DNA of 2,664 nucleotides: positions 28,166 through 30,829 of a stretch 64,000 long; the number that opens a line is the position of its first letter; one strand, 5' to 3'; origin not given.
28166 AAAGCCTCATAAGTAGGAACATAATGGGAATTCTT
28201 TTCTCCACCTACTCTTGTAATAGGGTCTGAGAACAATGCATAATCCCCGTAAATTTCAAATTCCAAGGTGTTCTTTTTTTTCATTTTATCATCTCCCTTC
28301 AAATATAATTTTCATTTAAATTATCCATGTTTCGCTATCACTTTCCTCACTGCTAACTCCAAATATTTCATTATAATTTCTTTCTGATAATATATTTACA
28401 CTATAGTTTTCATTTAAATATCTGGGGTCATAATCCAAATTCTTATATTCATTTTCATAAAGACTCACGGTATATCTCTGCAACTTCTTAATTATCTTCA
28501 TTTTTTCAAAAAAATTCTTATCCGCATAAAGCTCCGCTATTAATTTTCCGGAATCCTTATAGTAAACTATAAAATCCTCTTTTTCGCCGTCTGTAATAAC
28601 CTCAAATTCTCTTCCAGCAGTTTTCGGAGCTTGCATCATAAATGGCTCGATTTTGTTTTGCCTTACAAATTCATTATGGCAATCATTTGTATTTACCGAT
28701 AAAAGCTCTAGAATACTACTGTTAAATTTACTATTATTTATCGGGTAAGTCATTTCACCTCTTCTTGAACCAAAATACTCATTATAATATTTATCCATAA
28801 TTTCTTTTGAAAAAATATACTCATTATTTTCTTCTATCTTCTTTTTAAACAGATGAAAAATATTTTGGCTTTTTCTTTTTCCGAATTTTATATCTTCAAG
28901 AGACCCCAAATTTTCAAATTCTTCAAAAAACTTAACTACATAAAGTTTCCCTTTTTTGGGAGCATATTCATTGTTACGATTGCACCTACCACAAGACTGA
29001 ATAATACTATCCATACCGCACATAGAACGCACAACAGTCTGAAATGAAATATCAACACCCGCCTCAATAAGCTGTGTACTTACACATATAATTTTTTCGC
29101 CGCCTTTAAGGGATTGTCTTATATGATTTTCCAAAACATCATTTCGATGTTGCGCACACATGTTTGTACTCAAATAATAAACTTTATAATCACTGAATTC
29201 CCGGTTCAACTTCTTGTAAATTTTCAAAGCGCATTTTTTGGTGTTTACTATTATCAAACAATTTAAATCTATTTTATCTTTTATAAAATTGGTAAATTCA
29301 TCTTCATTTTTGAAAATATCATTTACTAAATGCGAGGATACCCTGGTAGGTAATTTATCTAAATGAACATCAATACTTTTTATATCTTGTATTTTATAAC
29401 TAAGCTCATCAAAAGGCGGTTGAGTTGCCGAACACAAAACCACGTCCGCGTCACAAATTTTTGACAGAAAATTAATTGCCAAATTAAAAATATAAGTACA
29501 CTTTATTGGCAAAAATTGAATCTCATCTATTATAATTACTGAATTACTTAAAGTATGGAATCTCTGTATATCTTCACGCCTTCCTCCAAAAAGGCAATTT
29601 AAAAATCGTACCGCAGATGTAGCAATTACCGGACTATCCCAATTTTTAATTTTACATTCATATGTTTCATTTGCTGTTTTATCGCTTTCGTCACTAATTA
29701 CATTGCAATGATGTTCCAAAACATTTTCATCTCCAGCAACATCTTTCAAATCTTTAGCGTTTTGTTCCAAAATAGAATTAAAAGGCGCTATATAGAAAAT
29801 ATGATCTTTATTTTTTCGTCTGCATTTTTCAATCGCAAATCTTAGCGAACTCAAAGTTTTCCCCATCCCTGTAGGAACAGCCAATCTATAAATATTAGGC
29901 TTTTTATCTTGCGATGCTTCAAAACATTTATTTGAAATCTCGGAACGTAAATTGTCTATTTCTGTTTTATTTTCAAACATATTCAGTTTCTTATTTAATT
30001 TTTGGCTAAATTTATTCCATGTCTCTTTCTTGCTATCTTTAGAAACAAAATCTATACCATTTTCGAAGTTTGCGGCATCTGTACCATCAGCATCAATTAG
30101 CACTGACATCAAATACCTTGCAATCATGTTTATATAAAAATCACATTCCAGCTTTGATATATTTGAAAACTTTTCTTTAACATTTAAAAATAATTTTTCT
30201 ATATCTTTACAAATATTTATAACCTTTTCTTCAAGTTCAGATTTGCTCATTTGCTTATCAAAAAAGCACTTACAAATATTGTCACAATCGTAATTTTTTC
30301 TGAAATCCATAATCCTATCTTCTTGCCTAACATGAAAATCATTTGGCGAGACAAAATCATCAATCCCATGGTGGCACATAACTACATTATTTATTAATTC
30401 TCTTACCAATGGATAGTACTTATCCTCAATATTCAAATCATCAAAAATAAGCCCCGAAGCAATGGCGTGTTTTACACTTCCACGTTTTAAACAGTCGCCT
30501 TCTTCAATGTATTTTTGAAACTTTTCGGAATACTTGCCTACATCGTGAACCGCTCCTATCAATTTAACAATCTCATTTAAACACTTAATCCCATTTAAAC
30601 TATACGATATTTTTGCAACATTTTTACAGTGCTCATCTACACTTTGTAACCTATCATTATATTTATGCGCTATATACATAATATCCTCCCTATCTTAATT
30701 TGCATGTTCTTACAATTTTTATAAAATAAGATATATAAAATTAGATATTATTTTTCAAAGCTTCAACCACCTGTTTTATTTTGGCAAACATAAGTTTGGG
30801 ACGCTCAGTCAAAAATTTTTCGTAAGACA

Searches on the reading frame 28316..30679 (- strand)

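Call 52: search_protein_families(library=pfam, proteins=[window:28316-30679:-], max_evalue=0.00001)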
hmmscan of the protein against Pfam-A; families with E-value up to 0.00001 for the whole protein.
window:28316-30679:- (787 aa): 4 families
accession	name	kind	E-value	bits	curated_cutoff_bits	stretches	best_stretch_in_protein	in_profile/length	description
PF22590.2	Cas3-like_C_2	-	1e-18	68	27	1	474-570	5-105/106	CRISPR-associated nuclease/helicase Cas3, C-terminal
PF00270.35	DEAD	-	2.4e-11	44.1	26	1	266-421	19-161/167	DEAD/DEAH box helicase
PF04851.21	ResIII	-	9.3e-11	42.3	22.5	1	249-386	12-133/164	Type III restriction enzyme, res subunit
PF00271.37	Helicase_C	-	3.3e-08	34.2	23.5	1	465-569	9-109/110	Helicase conserved C-terminal domain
